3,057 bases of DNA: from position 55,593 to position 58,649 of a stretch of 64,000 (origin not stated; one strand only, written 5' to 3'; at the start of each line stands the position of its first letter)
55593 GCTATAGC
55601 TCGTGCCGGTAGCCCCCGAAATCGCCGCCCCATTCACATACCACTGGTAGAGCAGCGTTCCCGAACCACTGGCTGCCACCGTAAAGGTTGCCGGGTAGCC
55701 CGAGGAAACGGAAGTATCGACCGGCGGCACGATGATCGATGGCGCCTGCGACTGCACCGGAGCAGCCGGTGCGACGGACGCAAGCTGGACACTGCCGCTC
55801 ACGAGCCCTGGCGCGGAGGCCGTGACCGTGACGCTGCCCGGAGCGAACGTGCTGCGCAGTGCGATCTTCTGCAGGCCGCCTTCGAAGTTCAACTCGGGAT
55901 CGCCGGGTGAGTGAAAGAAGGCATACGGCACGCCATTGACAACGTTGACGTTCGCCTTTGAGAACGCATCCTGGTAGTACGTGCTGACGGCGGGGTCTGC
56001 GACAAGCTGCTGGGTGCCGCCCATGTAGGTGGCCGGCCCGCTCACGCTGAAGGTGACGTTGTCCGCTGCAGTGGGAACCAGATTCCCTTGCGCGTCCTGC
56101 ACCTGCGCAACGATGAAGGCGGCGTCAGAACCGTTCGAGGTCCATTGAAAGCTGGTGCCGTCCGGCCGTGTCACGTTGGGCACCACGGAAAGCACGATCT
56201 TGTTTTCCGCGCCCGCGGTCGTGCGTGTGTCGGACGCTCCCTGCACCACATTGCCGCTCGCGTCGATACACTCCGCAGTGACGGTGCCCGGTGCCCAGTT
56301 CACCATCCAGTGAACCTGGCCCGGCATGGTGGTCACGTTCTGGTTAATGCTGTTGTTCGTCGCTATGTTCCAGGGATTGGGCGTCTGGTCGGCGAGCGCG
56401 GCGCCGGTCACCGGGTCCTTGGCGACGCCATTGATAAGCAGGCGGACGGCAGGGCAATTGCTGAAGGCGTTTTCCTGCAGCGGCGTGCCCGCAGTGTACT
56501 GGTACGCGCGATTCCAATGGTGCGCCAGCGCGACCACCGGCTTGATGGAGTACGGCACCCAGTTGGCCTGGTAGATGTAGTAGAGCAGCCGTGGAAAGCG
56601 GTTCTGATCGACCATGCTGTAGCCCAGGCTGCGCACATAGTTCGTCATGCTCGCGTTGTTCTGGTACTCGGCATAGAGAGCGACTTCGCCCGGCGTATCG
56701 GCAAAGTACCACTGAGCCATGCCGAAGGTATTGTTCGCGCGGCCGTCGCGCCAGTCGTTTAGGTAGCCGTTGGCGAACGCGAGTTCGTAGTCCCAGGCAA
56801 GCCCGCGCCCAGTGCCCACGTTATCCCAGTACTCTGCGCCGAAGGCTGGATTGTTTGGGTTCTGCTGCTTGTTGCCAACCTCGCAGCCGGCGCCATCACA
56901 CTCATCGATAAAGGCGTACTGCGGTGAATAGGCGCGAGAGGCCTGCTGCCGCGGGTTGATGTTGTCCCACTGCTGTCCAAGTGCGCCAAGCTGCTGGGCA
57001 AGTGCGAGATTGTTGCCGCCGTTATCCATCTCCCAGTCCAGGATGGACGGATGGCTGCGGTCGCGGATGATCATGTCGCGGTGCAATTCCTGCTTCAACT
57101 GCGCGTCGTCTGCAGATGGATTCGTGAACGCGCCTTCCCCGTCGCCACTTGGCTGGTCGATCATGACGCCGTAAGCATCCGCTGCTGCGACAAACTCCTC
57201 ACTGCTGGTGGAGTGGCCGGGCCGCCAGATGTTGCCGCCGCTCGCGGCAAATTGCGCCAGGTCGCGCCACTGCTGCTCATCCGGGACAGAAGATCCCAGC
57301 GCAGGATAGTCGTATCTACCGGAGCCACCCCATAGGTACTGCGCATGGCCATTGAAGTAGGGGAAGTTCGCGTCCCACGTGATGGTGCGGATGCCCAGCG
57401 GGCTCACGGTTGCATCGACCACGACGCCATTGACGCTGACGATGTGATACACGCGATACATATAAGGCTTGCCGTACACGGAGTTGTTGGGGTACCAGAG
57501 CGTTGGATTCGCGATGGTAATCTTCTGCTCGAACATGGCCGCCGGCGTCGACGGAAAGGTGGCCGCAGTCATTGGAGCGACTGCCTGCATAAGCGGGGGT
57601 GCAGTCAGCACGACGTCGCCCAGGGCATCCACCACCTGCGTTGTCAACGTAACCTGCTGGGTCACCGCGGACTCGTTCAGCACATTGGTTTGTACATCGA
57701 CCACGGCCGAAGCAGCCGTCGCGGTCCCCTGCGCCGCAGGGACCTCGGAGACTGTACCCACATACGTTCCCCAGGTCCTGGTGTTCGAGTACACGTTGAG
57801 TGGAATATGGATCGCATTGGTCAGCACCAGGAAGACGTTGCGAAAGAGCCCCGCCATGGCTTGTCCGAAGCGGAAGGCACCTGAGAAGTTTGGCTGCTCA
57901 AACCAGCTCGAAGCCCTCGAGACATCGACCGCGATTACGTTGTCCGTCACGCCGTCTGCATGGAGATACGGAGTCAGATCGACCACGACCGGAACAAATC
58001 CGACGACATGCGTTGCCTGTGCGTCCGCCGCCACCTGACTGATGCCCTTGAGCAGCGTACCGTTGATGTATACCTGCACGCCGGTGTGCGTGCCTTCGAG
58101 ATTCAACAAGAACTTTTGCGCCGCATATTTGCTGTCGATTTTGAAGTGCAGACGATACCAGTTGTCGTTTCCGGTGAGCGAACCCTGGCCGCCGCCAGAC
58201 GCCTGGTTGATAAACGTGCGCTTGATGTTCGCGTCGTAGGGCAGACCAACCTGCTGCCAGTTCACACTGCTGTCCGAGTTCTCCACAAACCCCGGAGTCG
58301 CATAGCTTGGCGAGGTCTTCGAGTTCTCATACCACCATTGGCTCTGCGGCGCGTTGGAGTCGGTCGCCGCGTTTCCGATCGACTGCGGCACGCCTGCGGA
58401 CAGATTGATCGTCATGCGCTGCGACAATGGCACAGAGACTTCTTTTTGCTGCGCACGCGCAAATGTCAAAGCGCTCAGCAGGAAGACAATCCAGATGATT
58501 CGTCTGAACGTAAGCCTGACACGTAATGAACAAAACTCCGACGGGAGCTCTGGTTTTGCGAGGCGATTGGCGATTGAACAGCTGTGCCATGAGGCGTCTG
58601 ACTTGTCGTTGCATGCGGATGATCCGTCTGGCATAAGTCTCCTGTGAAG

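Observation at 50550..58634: Giant (~2,700 aa) secreted protein combining a GH2-like and a GH64-like glycosidase module with Ig, discoidin and DUF1566-like domains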

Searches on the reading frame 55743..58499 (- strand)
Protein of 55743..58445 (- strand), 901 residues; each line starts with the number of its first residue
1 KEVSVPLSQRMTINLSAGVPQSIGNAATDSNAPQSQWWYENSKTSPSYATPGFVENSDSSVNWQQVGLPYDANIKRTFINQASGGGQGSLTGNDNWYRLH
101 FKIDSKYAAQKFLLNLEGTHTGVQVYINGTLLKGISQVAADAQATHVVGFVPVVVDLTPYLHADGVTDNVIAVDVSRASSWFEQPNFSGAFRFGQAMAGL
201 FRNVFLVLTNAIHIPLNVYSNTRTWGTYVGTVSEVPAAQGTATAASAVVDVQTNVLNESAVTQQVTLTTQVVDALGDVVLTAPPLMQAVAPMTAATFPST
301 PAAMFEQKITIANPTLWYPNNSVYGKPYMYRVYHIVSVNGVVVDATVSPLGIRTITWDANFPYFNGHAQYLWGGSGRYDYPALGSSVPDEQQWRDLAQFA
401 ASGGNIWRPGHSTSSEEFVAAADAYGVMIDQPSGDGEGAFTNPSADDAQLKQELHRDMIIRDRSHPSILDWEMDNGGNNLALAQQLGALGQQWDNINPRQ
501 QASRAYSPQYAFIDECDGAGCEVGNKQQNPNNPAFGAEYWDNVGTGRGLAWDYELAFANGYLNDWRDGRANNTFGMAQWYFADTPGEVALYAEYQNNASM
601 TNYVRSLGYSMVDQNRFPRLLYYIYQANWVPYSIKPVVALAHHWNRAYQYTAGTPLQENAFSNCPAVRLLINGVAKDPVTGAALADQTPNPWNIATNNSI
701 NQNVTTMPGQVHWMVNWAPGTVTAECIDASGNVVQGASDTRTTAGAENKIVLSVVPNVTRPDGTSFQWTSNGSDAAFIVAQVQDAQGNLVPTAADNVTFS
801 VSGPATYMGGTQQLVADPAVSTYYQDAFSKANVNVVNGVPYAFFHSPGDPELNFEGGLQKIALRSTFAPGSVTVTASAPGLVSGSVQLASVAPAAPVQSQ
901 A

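Call 13: search_solved_structures(query=window:55743-58445:-, max_evalue=0.001, show_alignments=2)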
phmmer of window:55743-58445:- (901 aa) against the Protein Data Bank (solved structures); distinct sequences matched with E-value up to 0.001: 84 (the best 60 are shown).
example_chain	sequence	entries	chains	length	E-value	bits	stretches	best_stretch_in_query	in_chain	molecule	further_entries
6hpd_A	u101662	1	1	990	9.7e-50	172.5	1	60-811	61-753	Beta-galactosidase (GH2)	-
7cwd_A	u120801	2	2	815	1.5e-40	142.2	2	59-475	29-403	beta-glalactosidase | beta-galactosidase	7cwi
9bey_A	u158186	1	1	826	1e-36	129.5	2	58-475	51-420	GH2 beta-galactosidase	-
4ypj_A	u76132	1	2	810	1.9e-36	128.6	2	49-475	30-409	Beta galactosidase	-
8q2h_A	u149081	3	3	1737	6.9e-35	123.4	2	43-475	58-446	beta-galactosidase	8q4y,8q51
4cu6_A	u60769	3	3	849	2.2e-34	121.7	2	55-435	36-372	BETA-GALACTOSIDASE | GLYCOSIDE HYDROLASE 2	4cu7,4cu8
4cuc_A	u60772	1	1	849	2.5e-34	121.6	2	55-435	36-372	BETA-GALACTOSIDASE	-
6b6l_A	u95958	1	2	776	4.8e-28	100.8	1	58-482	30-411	Glycosyl hydrolase family 2, sugar binding domain protein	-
7rsk_A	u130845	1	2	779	4.9e-28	100.7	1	58-482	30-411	Glycosyl hydrolase family 2, sugar binding domain protein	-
5t98_A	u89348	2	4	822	7.6e-27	96.8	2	60-475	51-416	Glycoside Hydrolase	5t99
3gm8_A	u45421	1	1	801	2.5e-25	91.8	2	289-494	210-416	Glycoside hydrolase family 2, candidate beta-glycosidase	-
6qub_B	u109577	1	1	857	3.2e-22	81.5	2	61-432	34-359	Beta-galactosidase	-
6qub_A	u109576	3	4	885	4.1e-22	81.1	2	19-433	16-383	Beta-galactosidase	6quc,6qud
5dmy_A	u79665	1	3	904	7.3e-22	80.3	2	19-433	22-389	Beta-galactosidase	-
7nit_A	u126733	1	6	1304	9.8e-22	79.9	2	19-433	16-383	Beta-galactosidase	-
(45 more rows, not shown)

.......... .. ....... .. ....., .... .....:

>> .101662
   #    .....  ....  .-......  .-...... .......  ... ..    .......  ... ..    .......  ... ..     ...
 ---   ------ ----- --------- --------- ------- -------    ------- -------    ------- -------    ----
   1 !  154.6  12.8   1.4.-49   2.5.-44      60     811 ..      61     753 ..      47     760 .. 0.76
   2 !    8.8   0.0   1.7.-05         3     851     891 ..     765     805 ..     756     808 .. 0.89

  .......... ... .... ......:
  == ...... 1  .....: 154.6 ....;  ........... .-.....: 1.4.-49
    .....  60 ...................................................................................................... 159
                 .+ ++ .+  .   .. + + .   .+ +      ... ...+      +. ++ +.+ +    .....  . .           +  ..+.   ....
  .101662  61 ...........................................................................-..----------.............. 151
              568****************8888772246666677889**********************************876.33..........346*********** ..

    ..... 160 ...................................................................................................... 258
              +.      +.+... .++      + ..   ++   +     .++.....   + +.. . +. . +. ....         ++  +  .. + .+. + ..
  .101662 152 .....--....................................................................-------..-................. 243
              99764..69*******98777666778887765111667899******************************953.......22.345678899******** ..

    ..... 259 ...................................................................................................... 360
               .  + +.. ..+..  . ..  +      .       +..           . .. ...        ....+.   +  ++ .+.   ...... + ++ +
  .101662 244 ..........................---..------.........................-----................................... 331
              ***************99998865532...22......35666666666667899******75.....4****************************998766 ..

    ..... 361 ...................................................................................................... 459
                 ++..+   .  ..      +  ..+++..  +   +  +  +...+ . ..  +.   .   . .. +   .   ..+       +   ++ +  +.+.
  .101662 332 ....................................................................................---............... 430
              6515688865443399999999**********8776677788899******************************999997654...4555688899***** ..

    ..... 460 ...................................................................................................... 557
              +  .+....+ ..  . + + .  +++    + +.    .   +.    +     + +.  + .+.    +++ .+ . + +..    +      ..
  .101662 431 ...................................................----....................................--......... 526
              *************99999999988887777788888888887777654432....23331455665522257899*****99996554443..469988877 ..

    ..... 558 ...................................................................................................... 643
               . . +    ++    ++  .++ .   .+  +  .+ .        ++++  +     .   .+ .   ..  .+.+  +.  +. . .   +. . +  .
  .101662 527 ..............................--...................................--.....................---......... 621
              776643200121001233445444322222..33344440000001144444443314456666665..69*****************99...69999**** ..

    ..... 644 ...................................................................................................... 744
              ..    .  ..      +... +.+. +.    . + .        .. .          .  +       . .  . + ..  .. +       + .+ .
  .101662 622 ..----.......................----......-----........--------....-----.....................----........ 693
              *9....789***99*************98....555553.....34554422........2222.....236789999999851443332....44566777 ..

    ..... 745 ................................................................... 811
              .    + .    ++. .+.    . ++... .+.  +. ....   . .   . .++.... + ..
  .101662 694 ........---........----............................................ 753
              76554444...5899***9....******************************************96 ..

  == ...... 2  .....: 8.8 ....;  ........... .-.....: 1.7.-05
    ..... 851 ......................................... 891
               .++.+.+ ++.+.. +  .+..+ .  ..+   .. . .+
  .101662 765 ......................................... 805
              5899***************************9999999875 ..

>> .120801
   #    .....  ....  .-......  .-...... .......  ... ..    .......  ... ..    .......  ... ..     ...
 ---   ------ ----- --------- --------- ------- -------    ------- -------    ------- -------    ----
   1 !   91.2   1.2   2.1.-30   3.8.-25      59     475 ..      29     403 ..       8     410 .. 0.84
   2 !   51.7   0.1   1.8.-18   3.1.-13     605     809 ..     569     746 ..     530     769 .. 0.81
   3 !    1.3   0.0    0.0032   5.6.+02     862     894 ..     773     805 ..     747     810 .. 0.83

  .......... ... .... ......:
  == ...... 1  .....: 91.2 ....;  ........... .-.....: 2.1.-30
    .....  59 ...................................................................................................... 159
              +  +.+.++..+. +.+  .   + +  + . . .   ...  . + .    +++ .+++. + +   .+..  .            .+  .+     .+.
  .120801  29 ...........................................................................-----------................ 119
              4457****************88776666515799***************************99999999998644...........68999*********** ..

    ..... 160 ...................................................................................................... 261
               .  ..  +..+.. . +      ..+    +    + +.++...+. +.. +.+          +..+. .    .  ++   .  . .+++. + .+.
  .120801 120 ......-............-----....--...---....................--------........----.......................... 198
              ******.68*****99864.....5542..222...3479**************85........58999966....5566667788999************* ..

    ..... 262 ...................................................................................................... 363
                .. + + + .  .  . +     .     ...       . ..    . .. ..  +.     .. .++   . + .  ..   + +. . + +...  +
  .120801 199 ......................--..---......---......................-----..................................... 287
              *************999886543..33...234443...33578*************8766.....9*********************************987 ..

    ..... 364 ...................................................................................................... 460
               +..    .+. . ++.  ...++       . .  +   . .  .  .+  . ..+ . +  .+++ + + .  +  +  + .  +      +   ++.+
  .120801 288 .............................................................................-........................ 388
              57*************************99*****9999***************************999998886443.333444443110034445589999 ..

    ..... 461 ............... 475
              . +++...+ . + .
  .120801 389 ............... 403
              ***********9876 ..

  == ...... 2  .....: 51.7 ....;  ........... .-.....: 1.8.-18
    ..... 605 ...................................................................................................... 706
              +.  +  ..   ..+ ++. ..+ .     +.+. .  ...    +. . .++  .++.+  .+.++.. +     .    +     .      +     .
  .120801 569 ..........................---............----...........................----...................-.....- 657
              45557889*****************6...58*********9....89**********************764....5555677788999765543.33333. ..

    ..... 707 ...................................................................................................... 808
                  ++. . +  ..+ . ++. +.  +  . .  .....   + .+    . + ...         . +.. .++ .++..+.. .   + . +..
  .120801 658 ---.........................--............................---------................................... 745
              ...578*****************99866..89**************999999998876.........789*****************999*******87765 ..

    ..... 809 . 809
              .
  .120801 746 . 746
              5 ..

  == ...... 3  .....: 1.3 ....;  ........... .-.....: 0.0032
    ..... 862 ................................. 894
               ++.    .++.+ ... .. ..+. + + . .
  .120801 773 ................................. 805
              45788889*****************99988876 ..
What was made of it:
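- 57018..57035 (-): GH2 beta-4 motif W550-E551-M-D-N554-G555. The canonical acid/base position (LacZ E461) is Gly555. Glu551 (57030-57032), four residues upstream, is invariant. Ungapped alignment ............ / HPS..IW S.GNE to LacZ, 7cwd and 6hpd (call 13).
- Closest known: GH2 clade represented by PDB 6hpd. Same: The nucleophile motif [SA]EY is shared (call 13).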

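Call 32: find_related_loci(query=A1, collection=genome_contigs, flank=10000)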
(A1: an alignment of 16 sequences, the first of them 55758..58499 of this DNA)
Query A1 (914 aa) in genome_contigs; peptide patterns used: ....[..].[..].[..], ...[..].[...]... (x = any residue, [..] = any of these).
395 stretches matched a pattern; 183 encode a relative of the query (tblastn E <= 1e-3); the best 80 are kept; 80 distinct loci.
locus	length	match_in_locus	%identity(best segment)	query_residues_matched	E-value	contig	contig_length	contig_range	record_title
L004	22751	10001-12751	86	1-914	0e+0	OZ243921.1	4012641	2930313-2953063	MAG: uncultured Granulicella sp. isolate 3aa44edd-b56f-4540-8c9f-3bae12d18822 genome assembly, chromosome: 1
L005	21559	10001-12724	86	2-909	0e+0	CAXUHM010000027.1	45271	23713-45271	MAG TPA_asm: uncultured Terriglobus sp. isolate public_SRR14722229_metawrap_bin.6 genome assembly, contig: public_SRR147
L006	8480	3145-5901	79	4-914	0e+0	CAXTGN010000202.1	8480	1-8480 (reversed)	MAG TPA_asm: uncultured Acidobacteriaceae bacterium isolate private_X15_metawrap_bin.1 genome assembly, contig: private_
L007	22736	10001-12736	78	1-914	0e+0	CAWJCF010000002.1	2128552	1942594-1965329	MAG: uncultured Acidobacteriaceae bacterium isolate MFD04540.bin.1.68 genome assembly, contig: contig_5962, whole genome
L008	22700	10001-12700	80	14-913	0e+0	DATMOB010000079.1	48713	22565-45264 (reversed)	MAG TPA_asm: Granulicella sp. isolate SMAG_U12865 k141_3943502, whole genome shotgun sequence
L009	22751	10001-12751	78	2-913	0e+0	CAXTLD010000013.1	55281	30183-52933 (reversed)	MAG TPA_asm: uncultured Acidobacteriaceae bacterium isolate public_SRR13126859_metawrap_bin.1 genome assembly, contig: p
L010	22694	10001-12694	79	15-909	0e+0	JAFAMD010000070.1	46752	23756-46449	MAG: Acidobacteriaceae bacterium isolate CP_BE_RX_54 BE_RX_k147_5283161, whole genome shotgun sequence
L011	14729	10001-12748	79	4-914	0e+0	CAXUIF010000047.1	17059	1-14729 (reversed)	MAG TPA_asm: uncultured Acidobacteriaceae bacterium isolate public_SRR14722090_metawrap_bin.3 genome assembly, contig: p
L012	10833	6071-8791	80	8-914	0e+0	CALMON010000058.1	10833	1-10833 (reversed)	MAG TPA_asm: uncultured Granulicella sp. isolate SRR13685167_bin.28_CONCOCT_v1.1_MAG genome assembly, contig: NODE_1066_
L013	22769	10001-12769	76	1-911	0e+0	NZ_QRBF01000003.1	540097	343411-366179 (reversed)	Dyella psychrodurans strain 4MSK11 scaffold3, whole genome shotgun sequence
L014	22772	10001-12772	76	1-914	0e+0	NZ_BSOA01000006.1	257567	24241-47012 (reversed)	Dyella flagellata strain NBRC 111981 sequence06, whole genome shotgun sequence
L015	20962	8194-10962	76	4-914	0e+0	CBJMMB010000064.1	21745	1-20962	MAG TPA_asm: uncultured Dyella sp. isolate SRR27822705_binner12_Refined_34 genome assembly, contig: ERZ27338833.898, who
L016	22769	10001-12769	76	4-914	0e+0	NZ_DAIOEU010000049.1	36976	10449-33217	MAG: Dyella sp. isolate CTOTU9904 NODE_248_length_36976_cov_8.073969, whole genome shotgun sequence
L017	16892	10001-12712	78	14-914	0e+0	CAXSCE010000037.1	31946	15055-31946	MAG: uncultured Bryocella sp. isolate private_VT26_metawrap_bin.2 genome assembly, contig: private_VT26_metawrap_bin.2_3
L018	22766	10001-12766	77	1-909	0e+0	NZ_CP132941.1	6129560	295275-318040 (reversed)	Tunturiibacter psychrotolerans strain X4BP1 chromosome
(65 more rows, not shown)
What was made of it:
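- Carriers are acidic-soil, peat and lichen-associated taxa (call 32). Many carriers come from Sphagnum peat (call 32).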

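Call 38: predict_structure(alignment_id=A1)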
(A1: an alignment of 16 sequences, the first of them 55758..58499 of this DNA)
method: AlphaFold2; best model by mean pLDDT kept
length: 914 residues; sequences in the alignment: 16
mean_pLDDT: 50.2   pTM: 0.41
mean pLDDT of the five models: 50.2, 48.9, 48.3, 47.8, 45.3
residues with pLDDT >= 90: 19; 70-90: 219; 50-70: 170; < 50: 506
segments of 3 or more residues with pLDDT < 50: 5-23, 43-51, 86-110, 136-139, 152-170, 195-220, 236-240, 256-261, 334-346, 369-653, 660-670, 709-726, 775-782, 810-813, 828-876, 912-914
pLDDT, mean of each block of 10 residues (from residue 1): 43 27 61 64 44 67 75 72 52 25 29 73 82 57 75 36 31 76 80 53 28 34 78 59 62 51 69 88 89 74 90 65 81 40 45 87 66 34 35 26 37 43 39 41 39 27 28 23 24 29 34 27 32 29 35 28 24 25 25 24 21 25 22 27 30 50 39 58 82 82 72 28 45 68 84 75 70 53 54 65 64 63 56 33 35 35 36 45 65 78 76 48
secondary structure, 60 per line:
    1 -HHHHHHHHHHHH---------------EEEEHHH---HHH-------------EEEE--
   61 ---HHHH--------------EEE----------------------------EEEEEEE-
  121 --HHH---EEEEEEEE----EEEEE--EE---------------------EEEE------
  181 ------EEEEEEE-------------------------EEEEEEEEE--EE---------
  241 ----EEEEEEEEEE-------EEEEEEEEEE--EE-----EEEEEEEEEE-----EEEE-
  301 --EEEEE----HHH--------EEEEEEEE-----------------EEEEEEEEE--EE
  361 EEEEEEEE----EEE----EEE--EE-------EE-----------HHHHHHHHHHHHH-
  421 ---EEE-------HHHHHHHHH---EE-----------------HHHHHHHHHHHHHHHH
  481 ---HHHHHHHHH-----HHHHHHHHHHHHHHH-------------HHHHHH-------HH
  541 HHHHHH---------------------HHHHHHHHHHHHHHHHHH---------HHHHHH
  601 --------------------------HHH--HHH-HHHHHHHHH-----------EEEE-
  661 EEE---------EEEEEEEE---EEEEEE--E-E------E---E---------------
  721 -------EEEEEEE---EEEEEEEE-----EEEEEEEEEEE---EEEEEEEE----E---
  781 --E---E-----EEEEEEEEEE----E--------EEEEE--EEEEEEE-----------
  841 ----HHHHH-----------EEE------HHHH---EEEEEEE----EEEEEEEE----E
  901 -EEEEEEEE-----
elements in order (helices of 4 or more, strands of 3 or more residues): H2-13 E29-32 E55-58 H64-67 E82-84 E113-119 E129-136 E141-145 E171-174 E187-193 E219-227 E245-254 E262-271 E281-290 E296-299 E303-307 E323-330 E348-356 E359-368 E373-375 E380-382 H407-419 E424-426 H434-442 H465-480 H484-492 H498-512 H526-531 H539-546 H568-585 H595-600 H636-644 E656-659 E661-663 E673-680 E684-689 E728-734 E738-745 E751-761 E765-772 E793-802 E816-820 E823-829 H845-849 E861-863 H870-873 E877-883 E888-895 E902-909
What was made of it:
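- On GH2 (clan GH-A): Whether Glu551 substitutes is unresolved, because the AF2 barrel model failed (call 38).
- My AlphaFold model of the TIM barrel was unusable (pLDDT <50 for residues 369-653; call 38).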
